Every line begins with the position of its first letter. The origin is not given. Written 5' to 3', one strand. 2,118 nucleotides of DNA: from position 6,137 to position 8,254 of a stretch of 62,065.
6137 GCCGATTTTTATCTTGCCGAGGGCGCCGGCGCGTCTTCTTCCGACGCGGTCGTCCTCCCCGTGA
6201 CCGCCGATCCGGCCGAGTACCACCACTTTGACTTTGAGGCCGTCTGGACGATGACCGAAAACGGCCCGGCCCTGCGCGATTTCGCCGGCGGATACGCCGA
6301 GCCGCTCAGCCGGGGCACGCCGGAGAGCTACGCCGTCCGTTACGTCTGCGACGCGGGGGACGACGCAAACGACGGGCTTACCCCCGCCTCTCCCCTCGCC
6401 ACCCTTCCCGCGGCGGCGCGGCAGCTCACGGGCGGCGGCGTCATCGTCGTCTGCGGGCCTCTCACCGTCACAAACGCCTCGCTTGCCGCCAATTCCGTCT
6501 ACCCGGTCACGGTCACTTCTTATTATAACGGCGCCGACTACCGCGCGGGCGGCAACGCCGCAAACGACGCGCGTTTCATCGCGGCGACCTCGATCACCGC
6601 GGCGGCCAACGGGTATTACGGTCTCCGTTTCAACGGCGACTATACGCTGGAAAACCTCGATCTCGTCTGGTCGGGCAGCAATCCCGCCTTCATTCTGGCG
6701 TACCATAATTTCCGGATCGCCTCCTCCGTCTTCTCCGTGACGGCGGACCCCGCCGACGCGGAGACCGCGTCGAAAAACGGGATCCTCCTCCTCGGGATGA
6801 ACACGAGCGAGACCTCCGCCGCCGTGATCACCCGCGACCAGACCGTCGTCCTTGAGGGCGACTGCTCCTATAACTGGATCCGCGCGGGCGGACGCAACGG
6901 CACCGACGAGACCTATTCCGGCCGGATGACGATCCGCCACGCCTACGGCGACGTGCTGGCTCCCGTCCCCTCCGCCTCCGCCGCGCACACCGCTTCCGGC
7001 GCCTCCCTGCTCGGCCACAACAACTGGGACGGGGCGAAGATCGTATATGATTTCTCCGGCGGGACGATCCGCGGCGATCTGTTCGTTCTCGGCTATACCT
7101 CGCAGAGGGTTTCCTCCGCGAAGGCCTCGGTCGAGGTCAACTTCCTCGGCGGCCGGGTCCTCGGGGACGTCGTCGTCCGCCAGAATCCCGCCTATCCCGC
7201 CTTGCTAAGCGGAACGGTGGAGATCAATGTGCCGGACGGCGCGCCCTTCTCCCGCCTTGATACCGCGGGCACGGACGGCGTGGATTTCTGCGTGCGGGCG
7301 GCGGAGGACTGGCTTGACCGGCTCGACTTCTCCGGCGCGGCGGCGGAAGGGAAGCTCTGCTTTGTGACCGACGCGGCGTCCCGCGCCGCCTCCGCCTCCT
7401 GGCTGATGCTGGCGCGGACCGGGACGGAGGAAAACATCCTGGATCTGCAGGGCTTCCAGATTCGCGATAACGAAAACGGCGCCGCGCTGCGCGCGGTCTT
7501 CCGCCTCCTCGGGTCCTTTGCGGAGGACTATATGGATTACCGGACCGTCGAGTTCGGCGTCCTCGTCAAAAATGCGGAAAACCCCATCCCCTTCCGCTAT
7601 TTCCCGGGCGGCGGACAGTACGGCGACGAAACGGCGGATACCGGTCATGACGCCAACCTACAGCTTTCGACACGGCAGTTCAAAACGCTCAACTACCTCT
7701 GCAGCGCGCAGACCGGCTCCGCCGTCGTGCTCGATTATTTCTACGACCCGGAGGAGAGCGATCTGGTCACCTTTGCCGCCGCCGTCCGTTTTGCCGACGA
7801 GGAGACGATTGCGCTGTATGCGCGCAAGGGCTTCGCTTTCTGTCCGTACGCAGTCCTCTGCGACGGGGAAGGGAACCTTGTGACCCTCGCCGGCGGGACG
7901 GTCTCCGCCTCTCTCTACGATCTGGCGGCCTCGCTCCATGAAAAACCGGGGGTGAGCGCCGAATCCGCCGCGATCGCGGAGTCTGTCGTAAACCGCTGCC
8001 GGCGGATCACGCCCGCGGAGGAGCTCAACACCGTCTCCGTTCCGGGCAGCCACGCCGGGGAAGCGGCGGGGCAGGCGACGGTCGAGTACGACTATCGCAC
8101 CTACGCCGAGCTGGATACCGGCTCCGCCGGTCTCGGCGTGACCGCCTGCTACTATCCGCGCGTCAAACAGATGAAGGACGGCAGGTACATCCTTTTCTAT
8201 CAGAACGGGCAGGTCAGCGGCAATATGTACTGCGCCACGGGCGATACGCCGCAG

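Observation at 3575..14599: Giant 3,674-aa secreted enzyme combining three Asp-box propellers, GH43, an SGNH esterase and three beta-helices in one polypeptide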

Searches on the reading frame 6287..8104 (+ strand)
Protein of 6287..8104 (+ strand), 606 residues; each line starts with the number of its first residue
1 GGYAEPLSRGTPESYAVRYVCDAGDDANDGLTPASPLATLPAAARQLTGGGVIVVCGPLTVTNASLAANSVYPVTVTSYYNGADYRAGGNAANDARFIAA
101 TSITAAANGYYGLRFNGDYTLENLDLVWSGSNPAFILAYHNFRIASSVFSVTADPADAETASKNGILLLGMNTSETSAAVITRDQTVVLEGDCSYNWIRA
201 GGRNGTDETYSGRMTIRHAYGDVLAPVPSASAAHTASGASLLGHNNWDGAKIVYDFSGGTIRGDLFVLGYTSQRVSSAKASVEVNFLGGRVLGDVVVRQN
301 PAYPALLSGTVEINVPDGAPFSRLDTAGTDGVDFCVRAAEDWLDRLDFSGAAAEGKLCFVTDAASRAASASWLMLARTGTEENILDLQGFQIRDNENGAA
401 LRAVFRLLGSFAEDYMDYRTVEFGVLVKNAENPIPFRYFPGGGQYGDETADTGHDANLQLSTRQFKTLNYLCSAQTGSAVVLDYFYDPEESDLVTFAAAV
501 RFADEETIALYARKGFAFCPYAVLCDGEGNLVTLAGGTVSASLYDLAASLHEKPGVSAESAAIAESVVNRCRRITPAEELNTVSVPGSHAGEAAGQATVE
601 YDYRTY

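Call 38: search_protein_representatives(protein=window:6287-8104:+)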
Query: 606 residues. Proteins with E-value up to 0.001 (for the whole library): 116; up to 1e-10: 20; up to 1e-30: 1. The best 116 are listed.
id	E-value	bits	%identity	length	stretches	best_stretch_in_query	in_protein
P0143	0.0e+00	1165.8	78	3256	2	1-606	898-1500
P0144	1.4e-23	99.6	34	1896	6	12-148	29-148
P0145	1.5e-18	83.0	41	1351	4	18-91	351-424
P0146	3.8e-16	75.0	32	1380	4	16-91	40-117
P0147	6.4e-16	74.3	32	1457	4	14-249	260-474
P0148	3.3e-15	71.9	32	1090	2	18-333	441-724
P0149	2.5e-14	69.0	37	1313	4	16-88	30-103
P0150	4.6e-14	68.2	31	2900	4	9-130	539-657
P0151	5.9e-14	67.8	32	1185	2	19-290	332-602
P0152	7.3e-14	67.5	29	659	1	6-325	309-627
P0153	7.5e-14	67.5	38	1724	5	17-101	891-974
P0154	8.9e-13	63.9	32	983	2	9-148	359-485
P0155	1.3e-12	63.4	29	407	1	4-275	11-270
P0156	2.5e-12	62.4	32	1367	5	11-136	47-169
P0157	3.8e-12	61.8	37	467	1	9-222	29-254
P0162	6.7e-11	57.7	31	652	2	10-270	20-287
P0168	1.4e-08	50.1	30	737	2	16-278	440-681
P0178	5.3e-08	48.1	27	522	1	9-273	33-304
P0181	1.0e-07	47.2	30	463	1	22-325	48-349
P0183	3.2e-07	45.6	31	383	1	5-305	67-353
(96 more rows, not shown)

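Call 40: find_encoding_contigs(protein=P0143, flank=10000, max_places=6)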
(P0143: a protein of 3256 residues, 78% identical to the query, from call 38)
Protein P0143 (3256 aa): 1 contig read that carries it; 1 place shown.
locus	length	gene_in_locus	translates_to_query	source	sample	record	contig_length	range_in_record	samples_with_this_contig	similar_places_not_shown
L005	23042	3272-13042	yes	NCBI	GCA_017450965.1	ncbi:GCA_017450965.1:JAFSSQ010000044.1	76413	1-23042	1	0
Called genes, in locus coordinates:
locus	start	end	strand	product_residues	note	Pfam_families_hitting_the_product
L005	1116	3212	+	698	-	PF13306:LRR_5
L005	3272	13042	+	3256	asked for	PF13088:BNR_2 (faint), PF00657:Lipase_GDSL, PF13472:Lipase_GDSL_2, PF04616:Glyco_hydro_43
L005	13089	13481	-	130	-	PF01243:PNPOx_N, PF16242:Pyrid_ox_like (weak)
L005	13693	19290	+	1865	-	-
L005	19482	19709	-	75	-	-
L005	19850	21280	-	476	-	PF02446:Glyco_hydro_77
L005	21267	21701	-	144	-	-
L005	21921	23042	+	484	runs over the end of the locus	PF06439:3keto-disac_hyd, PF04616:Glyco_hydro_43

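Call 51: search_protein_families(library=pfam, proteins=[P0152, P0155, P0157, P0162, P0148, P0168, P0178, P0181, P0183, P0144], max_evalue=0.01)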
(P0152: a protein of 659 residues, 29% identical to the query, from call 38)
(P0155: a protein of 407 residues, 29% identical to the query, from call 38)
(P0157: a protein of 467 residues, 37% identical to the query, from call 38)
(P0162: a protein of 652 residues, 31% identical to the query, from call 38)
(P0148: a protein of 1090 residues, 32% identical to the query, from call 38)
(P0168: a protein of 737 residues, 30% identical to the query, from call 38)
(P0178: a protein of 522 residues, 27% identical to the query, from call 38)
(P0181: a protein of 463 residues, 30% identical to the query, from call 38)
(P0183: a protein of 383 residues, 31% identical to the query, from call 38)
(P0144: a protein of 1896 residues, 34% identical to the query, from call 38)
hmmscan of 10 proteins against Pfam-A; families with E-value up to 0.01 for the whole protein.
P0152 (659 aa): 3 families
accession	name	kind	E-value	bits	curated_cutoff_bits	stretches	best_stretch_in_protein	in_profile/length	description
PF13472.12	Lipase_GDSL_2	-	2.7e-27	96.9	32.9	1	120-291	1-177/178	GDSL-like Lipase/Acylhydrolase family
PF00657.28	Lipase_GDSL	-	1.2e-16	61.9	23.6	1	118-296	1-207/208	GDSL-like Lipase/Acylhydrolase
PF04311.20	DUF459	-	0.00057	19.7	27.2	1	152-298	28-195/197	Protein of unknown function (DUF459)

P0155 (407 aa): 0 families

P0157 (467 aa): 0 families

P0162 (652 aa): 0 families

P0148 (1090 aa): 1 family
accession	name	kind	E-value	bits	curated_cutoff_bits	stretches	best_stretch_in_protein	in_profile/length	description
PF04616.20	Glyco_hydro_43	-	1.3e-33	117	32.2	1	753-1060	1-287/288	Glycosyl hydrolases family 43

P0168 (737 aa): 3 families
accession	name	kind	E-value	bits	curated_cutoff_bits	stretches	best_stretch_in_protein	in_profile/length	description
PF13472.12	Lipase_GDSL_2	-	4.1e-17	63.7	32.9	1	226-414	1-177/178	GDSL-like Lipase/Acylhydrolase family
PF00657.28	Lipase_GDSL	-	7.5e-13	49.5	23.6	1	224-419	1-207/208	GDSL-like Lipase/Acylhydrolase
PF04311.20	DUF459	-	0.0022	17.9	27.2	0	300-418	58-192/197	Protein of unknown function (DUF459)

P0178 (522 aa): 0 families

P0181 (463 aa): 0 families

P0183 (383 aa): 0 families

P0144 (1896 aa): 2 families
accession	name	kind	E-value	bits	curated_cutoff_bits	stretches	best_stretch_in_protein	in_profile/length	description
PF04616.20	Glyco_hydro_43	-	1.2e-30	107.3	32.2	1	951-1252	3-285/288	Glycosyl hydrolases family 43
PF00404.24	Dockerin_1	-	7.4e-10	39.3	22.9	1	1842-1892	2-54/57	Dockerin type I domain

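Call 81: predict_structure(alignment_id=A6)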
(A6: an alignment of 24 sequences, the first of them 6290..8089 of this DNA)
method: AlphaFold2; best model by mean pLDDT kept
length: 600 residues; sequences in the alignment: 24
mean_pLDDT: 64.1   pTM: 0.64
mean pLDDT of the five models: 64.1, 62.8, 62.1, 61.4, 60.1
residues with pLDDT >= 90: 165; 70-90: 105; 50-70: 106; < 50: 224
segments of 3 or more residues with pLDDT < 50: 1-12, 362-400, 408-544, 573-600
pLDDT, mean of each block of 10 residues (from residue 1): 40 77 95 94 87 94 61 92 75 84 61 90 94 92 97 93 92 69 96 93 78 97 71 69 87 96 82 70 94 83 73 84 76 78 67 57 41 34 35 41 50 35 33 31 34 34 31 34 37 36 35 34 40 39 50 51 55 40 31 30
secondary structure, 60 per line:
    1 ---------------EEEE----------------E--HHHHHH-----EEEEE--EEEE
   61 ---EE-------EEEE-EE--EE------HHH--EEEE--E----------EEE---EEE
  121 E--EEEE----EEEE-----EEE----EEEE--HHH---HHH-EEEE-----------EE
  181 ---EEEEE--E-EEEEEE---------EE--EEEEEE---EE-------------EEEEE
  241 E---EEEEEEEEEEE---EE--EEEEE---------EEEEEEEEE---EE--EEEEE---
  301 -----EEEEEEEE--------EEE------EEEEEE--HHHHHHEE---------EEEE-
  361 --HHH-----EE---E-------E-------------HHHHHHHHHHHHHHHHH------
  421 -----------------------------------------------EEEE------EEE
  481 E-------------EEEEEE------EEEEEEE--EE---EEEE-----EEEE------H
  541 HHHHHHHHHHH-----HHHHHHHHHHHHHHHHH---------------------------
elements in order: E16-19 H39-44 E50-54 E57-60 E73-76 E95-98 E112-114 E118-121 E124-127 E132-135 E141-143 E148-151 E164-167 E184-188 E193-198 E212-217 E236-241 E245-255 E263-267 E277-285 E293-297 E306-313 E322-324 E331-336 H339-344 E356-359 H398-414 E468-471 E478-481 E495-500 E507-513 E521-524 E530-533 H540-551 H557-573

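Call 85: fold_search(model_id=the predicted structure, library=pdb)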
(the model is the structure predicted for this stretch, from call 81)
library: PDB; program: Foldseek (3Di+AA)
matches with E <= 10: 45; with E <= 0.001: 0
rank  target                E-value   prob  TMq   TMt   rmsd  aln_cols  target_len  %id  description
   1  3ak5_A                2.5e-01  0.04  0.09  0.07  19.4       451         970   10  Hemoglobin protease (Hbp) passenger missing domain-2 (released 2010-10-06)
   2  9rkv_O                3.9e-01  0.15  0.15  0.16  16.0       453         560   12  Agrobacterium phage 7-7-1 tail fibers (released 2025-12-10)
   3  9rkv_M                1.1e+00  0.20  0.23  0.24  12.6       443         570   13  Agrobacterium phage 7-7-1 tail fibers (released 2025-12-10)
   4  5j44_A                1.3e+00  0.02  0.09  0.07  17.7       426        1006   10  Crystal structure of the Secreted Extracellular protein A (SepA) from Shigella flexneri (released 2017-04-12)
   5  8opz                  1.6e+00  0.02  0.11  0.11  20.1       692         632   10  Crystal structure of a tailspike depolymerase (APK16_gp47) from Acinetobacter phage APK16 (released 2023-05-31)
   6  4kh3                  2.1e+00  0.01  0.09  0.11  20.8       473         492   11  Structure of a bacterial self-associating protein (released 2014-01-15)
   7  5cdw_L                2.5e+00  0.14  0.06  0.28  10.4        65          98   20  Crystal Structure Analysis of a mutant Grb2 SH2 domain (W121G) with a pYVNV peptide (released 2016-05-25)
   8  5cdw_P                3.1e+00  0.12  0.06  0.28  11.1        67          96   19  Crystal Structure Analysis of a mutant Grb2 SH2 domain (W121G) with a pYVNV peptide (released 2016-05-25)
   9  5cdw_H                3.1e+00  0.12  0.06  0.27  10.3        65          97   20  Crystal Structure Analysis of a mutant Grb2 SH2 domain (W121G) with a pYVNV peptide (released 2016-05-25)
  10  3ak5_D                3.1e+00  0.01  0.10  0.07  19.0       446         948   10  Hemoglobin protease (Hbp) passenger missing domain-2 (released 2010-10-06)
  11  5cdw_C                3.3e+00  0.16  0.07  0.31  10.0        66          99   20  Crystal Structure Analysis of a mutant Grb2 SH2 domain (W121G) with a pYVNV peptide (released 2016-05-25)
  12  5jtw_B                3.6e+00  0.04  0.06  0.05  16.5       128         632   17  Crystal structure of complement C4b re-refined using iMDFF (released 2016-08-10)
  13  5g3q_B                4.0e+00  0.15  0.07  0.33  10.8        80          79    9  Crystal structure of a hypothetical domain in WNK1 (released 2017-05-31)
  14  5g3q_A                4.0e+00  0.10  0.07  0.28  12.2        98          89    9  Crystal structure of a hypothetical domain in WNK1 (released 2017-05-31)
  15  6anw_B                4.4e+00  0.08  0.06  0.26  13.8        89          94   15  Crystal structure of anti-CRISPR protein AcrF10 (released 2017-10-25)
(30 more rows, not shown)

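Call 101: fold_search(model_id=the predicted structure, library=viral)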
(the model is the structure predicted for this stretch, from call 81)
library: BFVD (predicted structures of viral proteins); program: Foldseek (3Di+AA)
matches with E <= 10: 192; with E <= 0.001: 1
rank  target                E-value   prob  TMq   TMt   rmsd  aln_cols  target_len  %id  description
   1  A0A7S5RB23            6.4e-05  1.00  0.27  0.24  18.0       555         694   12  (no name in the UniProt tables at hand)
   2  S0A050                4.3e-03  0.60  0.19  0.15  17.2       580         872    8  Structural protein [Cellulophaga phage phi17:2]
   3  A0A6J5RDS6            3.9e-02  0.38  0.17  0.16  17.3       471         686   10  Right handed beta helix region [uncultured Caudovirales phage]
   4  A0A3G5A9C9            5.5e-02  0.20  0.12  0.09  16.9       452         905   10  Uncharacterized protein [Hyperionvirus sp.]
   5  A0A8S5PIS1            5.5e-02  0.18  0.14  0.12  24.3       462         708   10  Pectate lyase (Fragment) [Podoviridae sp. ctHkH8]
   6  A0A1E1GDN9            6.0e-02  0.05  0.08  0.06  25.1       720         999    9  (no name in the UniProt tables at hand)
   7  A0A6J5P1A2            6.3e-02  0.06  0.09  0.08  26.6       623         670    9  Pectate lyase superfamily protein [uncultured Caudovirales phage]
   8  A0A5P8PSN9            6.6e-02  0.21  0.16  0.14  14.7       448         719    9  Uncharacterized protein [Vibrio phage phi50-12]
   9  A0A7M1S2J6            1.2e-01  0.63  0.23  0.13  11.3       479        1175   10  Right handed beta helix domain-containing protein [uncultured phage cr126_1]
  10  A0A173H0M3            2.4e-01  0.06  0.11  0.09  26.3       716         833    9  (no name in the UniProt tables at hand)
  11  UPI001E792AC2         2.5e-01  0.30  0.22  0.26  15.0       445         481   13  (no name look-up for this kind of identifier)
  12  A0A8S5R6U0            2.6e-01  0.11  0.16  0.17  22.2       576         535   10  Tailspike protein [virus sp. ctxZT69]
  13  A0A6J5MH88            3.3e-01  0.15  0.13  0.14  14.3       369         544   11  Uncharacterized protein [uncultured Caudovirales phage]
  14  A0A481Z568            3.8e-01  0.11  0.17  0.19  18.6       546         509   10  Uncharacterized protein [Pithovirus LCPAC201]
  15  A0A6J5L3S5            4.4e-01  0.20  0.08  0.11  22.3       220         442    8  Glycine-rich domain-containing protein [uncultured Caudovirales phage]
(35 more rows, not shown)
